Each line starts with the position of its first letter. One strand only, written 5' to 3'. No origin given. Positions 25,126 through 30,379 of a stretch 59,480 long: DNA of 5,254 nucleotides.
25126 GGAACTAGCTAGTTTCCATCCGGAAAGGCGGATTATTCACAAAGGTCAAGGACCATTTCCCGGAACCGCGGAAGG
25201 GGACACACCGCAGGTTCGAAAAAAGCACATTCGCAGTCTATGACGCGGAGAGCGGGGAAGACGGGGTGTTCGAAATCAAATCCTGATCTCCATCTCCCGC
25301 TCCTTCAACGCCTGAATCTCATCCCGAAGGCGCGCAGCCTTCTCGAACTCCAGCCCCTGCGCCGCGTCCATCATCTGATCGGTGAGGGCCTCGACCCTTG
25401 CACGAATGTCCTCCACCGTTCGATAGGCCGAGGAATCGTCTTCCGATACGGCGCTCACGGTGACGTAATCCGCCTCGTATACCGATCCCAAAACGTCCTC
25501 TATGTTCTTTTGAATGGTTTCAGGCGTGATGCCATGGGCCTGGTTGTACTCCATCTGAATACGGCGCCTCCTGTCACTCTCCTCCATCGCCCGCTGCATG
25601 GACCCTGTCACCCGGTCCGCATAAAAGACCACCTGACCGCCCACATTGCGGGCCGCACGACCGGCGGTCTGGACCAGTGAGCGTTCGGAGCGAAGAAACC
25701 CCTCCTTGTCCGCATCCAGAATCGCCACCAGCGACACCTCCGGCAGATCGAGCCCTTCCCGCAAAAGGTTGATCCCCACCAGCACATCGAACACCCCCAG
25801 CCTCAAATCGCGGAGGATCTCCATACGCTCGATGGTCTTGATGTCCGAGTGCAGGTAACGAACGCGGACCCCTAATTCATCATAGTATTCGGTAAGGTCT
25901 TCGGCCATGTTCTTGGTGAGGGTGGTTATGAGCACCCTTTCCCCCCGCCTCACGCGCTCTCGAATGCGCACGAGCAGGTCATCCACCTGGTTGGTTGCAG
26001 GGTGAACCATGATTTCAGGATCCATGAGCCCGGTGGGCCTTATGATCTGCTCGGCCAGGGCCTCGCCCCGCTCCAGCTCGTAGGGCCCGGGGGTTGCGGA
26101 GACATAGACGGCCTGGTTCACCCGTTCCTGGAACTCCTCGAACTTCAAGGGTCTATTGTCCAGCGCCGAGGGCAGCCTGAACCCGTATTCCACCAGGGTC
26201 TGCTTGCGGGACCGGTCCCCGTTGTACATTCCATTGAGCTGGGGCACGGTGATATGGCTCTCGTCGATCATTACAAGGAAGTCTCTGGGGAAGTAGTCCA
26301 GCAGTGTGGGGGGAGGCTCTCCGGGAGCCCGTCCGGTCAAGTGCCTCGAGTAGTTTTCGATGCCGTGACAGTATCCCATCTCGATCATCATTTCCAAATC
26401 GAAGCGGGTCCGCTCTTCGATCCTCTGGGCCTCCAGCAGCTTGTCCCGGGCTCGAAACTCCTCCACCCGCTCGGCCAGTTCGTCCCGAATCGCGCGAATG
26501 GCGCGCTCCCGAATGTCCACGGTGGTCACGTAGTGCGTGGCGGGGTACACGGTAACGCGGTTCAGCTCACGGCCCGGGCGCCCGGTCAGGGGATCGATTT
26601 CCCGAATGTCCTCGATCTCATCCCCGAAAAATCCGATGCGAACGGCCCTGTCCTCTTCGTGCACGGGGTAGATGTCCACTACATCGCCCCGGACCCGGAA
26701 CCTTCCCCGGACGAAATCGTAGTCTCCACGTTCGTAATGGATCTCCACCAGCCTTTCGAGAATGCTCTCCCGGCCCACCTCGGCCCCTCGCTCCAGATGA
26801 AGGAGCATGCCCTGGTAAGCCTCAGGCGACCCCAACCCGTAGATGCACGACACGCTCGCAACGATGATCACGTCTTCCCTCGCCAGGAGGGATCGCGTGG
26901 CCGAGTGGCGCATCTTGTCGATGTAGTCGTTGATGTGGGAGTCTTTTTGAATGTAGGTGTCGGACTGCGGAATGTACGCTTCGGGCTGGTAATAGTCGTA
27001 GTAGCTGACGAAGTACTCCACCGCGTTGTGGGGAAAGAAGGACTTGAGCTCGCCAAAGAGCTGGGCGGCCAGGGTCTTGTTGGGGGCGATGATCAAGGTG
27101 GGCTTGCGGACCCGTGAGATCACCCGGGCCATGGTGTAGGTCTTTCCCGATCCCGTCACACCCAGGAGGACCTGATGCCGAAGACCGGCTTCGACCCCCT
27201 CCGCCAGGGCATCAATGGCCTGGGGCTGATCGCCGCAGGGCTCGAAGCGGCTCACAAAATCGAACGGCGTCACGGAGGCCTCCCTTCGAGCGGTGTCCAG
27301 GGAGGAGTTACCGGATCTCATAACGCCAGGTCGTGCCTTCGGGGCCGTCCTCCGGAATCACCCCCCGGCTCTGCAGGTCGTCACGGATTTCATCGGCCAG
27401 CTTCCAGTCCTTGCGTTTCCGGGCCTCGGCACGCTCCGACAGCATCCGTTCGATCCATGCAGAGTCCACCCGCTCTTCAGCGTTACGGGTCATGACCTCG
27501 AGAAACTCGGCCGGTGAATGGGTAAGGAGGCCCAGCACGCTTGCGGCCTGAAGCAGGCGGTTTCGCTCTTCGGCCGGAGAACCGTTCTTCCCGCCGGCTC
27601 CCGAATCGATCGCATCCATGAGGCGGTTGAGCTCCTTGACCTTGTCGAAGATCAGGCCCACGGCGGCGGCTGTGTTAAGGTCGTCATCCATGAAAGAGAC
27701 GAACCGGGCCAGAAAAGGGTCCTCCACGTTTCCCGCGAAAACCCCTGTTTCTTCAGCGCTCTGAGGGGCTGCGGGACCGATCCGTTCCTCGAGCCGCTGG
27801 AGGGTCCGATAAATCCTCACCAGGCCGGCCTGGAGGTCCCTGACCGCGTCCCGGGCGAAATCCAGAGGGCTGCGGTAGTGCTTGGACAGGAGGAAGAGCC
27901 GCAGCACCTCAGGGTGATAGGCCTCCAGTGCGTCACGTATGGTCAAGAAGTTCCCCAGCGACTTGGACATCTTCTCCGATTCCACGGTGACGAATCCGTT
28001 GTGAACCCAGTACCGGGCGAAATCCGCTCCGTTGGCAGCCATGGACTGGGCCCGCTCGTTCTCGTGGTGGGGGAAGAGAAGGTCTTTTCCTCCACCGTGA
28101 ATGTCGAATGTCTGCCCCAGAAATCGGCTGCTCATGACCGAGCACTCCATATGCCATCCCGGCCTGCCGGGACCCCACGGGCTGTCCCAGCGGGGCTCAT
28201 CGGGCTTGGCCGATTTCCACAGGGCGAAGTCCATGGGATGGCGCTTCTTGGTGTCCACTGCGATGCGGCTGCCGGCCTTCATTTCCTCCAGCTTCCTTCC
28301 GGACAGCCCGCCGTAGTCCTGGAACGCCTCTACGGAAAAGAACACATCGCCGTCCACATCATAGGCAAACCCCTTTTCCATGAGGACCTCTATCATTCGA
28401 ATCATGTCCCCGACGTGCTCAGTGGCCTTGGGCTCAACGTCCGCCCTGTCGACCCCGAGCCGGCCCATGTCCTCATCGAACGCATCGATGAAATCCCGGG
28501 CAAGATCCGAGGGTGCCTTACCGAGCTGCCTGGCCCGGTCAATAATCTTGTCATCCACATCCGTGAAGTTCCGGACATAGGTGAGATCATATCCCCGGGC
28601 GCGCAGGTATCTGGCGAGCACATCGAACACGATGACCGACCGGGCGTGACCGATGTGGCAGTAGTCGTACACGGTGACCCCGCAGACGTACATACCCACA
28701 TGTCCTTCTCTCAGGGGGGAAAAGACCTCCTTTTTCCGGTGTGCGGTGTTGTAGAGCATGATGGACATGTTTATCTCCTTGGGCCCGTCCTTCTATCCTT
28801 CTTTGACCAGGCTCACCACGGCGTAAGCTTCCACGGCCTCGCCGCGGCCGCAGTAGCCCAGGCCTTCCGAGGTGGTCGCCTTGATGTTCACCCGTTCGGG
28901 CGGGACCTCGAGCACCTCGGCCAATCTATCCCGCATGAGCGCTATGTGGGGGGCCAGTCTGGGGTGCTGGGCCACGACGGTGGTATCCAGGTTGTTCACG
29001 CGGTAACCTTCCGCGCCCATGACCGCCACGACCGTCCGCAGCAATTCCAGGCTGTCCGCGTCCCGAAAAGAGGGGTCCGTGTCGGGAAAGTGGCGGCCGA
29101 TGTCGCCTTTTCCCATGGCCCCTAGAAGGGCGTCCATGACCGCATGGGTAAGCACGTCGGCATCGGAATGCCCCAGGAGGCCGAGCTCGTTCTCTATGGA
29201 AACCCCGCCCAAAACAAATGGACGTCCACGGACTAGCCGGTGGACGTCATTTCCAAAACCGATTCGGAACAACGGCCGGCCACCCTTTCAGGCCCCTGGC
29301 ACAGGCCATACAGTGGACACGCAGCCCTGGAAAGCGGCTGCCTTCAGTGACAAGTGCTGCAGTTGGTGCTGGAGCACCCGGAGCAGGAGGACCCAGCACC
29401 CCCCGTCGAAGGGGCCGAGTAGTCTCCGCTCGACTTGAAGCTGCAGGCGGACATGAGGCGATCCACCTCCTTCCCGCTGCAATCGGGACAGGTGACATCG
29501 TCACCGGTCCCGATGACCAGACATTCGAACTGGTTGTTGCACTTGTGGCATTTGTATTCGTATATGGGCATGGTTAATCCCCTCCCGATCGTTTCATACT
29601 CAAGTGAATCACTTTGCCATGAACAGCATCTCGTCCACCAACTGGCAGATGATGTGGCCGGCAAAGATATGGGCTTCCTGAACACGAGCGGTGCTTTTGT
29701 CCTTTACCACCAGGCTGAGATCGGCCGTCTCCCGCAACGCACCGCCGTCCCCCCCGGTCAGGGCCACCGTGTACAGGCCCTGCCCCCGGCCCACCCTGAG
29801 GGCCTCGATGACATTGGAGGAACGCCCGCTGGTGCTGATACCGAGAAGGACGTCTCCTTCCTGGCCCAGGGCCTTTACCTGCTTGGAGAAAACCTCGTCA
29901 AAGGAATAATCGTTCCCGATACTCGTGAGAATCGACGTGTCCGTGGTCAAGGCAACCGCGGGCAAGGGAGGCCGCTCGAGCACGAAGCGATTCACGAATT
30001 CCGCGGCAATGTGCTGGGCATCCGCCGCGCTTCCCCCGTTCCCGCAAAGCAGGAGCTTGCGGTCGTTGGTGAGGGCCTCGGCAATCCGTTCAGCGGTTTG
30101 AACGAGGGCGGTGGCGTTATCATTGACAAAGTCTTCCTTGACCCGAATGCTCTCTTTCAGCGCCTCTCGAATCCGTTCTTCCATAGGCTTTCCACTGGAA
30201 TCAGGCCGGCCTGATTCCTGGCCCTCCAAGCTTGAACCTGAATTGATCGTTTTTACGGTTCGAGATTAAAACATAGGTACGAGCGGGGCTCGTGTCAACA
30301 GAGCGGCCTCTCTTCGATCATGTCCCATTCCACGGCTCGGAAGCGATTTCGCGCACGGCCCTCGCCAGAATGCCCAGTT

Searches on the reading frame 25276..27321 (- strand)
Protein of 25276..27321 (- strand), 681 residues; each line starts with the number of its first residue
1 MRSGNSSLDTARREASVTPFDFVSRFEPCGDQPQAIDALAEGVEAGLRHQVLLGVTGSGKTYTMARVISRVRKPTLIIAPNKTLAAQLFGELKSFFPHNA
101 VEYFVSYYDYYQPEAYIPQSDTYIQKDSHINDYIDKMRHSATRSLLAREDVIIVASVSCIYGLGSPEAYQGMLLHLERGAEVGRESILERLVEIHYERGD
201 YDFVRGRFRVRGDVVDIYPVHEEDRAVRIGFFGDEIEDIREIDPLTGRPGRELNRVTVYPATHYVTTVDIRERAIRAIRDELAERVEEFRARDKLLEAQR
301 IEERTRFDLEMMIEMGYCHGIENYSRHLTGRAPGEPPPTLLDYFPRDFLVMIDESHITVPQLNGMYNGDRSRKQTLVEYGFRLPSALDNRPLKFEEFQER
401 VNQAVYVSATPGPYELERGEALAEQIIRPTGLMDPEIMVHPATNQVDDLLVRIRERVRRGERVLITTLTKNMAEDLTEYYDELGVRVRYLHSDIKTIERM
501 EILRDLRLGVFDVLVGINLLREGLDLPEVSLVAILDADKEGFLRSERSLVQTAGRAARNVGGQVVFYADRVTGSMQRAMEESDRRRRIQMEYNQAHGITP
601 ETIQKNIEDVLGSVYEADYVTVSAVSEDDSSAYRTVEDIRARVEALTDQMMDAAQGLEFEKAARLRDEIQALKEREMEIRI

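Call 13: search_protein_families(library=ncbifam, proteins=[window:25276-27321:-], max_evalue=0.00001)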
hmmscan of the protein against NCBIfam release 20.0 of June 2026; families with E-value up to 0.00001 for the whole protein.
window:25276-27321:- (681 aa): 22 families
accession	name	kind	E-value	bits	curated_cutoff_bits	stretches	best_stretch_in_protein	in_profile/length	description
NF003673.1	PRK05298.1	equivalog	0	1079.4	743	1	20-674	2-652/653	excinuclease ABC subunit UvrB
TIGR00631.1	uvrb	equivalog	0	1060.1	750.1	1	20-673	2-658/658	excinuclease ABC subunit UvrB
TIGR00580.2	mfd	equivalog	2.9e-21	75.6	800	1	191-292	1-97/907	transcription-repair coupling factor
NF007966.0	PRK10689.1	equivalog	1.1e-14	53.2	1329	1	52-293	19-242/1148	transcription-repair coupling factor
NF004066.1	PRK05580.1-3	equivalog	2e-12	46.3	813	1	500-566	580-654/788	primosomal protein N'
TIGR00595.1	priA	equivalog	1.6e-11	43.5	230.35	1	469-568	274-381/509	replication restart helicase PriA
NF004067.0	PRK05580.1-4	equivalog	2.7e-11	42.6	763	0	500-566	527-601/737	primosomal protein N'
NF004070.0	PRK05580.2-2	equivalog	1e-10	40.4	921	0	485-594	508-627/729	primosomal protein N'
NF053631.1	RNA_helic_CshA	equivalog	3.2e-10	39.4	646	1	448-650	226-423/434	degradosome RNA helicase CshA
NF004069.0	PRK05580.2-1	equivalog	2.1e-08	33.1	767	0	470-566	390-493/612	primosomal protein N'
TIGR04095.1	dnd_restrict_1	equivalog_domain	2.8e-08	33.2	600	0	481-563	310-387/451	DNA phosphorothioation system restriction enzyme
TIGR00643.1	recG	equivalog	3.3e-08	32.7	659.4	0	470-560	470-554/629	ATP-dependent DNA helicase RecG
NF004068.0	PRK05580.1-5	equivalog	1.2e-07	30.2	1249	0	499-565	586-660/795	primosomal protein N'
NF004071.0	PRK05580.2-3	equivalog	1.2e-07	30.1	1105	0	471-558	501-595/735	primosomal protein N'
NF053636.1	DDHlcsCsdAPsy1082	equivalog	2.6e-07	29.6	890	1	461-540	244-323/512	DEAD/DEAH box helicase CsdA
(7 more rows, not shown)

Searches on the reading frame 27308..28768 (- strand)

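Call 13: search_protein_families(library=ncbifam, proteins=[window:27308-28768:-], max_evalue=0.00001)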
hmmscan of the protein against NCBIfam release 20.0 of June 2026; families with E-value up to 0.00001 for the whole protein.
window:27308-28768:- (486 aa): 15 families
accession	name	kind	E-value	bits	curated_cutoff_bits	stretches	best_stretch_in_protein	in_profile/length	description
TIGR00435.1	cysS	equivalog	2.6e-166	554.3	340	1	4-482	2-464/466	cysteine--tRNA ligase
NF011108.0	PRK14536.1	equivalog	5.4e-113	378.4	780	1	1-482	1-488/490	cysteine--tRNA ligase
TIGR03447.1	mycothiol_MshC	equivalog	1.1e-82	278.1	485.1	1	3-320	18-343/411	cysteine--1-D-myo-inosityl 2-amino-2-deoxy-alpha-D-glucopyranoside ligase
NF011107.0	PRK14534.1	equivalog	2.4e-68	231.3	744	1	3-381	3-396/481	cysteine--tRNA ligase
NF008957.0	PRK12300.1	subfamily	8.9e-18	63.6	677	1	255-329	615-690/946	leucine--tRNA ligase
TIGR00398.1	metG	equivalog_domain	3.8e-17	62.2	336.35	2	35-147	12-125/530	methionine--tRNA ligase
NF008900.0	PRK12267.1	equivalog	1.8e-14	53.2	598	1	35-137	17-120/648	methionine--tRNA ligase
NF001100.0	PRK00133.1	equivalog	1.5e-12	46.9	587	1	253-298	317-363/676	methionine--tRNA ligase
TIGR00395.1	leuS_arch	equivalog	1.1e-10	40.2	648.5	1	252-329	606-684/938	leucine--tRNA ligase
TIGR00396.1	leuS_bact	equivalog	1.6e-07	29.8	548.4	0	37-107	44-114/843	leucine--tRNA ligase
TIGR00392.1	ileS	equivalog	2.3e-07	29.4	621.4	1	255-321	599-666/861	isoleucine--tRNA ligase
NF009687.0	PRK13208.1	equivalog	4.9e-07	28.3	738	0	252-307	520-575/801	valine--tRNA ligase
TIGR00422.1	valS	equivalog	2.2e-06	26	612.1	0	37-66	48-77/863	valine--tRNA ligase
TIGR00467.1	lysS_arch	equivalog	2.8e-06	26.1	147.55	0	261-313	269-320/515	lysine--tRNA ligase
NF008863.0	PRK11893.2-5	equivalog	6.6e-06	25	551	0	38-108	21-92/531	methionine--tRNA ligase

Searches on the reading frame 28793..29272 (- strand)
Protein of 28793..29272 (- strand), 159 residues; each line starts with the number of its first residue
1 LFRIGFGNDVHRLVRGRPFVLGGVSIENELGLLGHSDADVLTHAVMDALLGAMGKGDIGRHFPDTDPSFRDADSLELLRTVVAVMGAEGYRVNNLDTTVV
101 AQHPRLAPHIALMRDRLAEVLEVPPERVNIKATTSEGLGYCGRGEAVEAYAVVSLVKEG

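Call 39: search_protein_families(library=pfam, proteins=[window:28793-29272:-], max_evalue=0.0001)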
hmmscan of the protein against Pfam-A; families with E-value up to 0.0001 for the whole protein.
window:28793-29272:- (159 aa): 1 family
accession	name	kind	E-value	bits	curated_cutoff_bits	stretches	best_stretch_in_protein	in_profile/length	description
PF02542.21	YgbB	-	4.5e-65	219.2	26.7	1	2-155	1-154/155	YgbB family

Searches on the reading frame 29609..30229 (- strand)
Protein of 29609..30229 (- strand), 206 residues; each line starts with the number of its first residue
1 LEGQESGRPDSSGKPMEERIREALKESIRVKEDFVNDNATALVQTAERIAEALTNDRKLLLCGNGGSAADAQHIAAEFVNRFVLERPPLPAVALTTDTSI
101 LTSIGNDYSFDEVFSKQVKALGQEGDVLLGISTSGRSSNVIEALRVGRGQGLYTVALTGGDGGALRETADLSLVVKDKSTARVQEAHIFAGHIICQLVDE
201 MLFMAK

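Call 39: search_protein_families(library=pfam, proteins=[window:29609-30229:-], max_evalue=0.0001)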
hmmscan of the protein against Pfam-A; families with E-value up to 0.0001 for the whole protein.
window:29609-30229:- (206 aa): 2 families
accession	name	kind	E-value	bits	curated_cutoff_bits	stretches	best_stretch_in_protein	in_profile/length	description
PF13580.11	SIS_2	-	6.3e-32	110.9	27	1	26-159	5-138/138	SIS domain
PF01380.27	SIS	-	2.4e-06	27.8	25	1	114-174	43-103/131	SIS domain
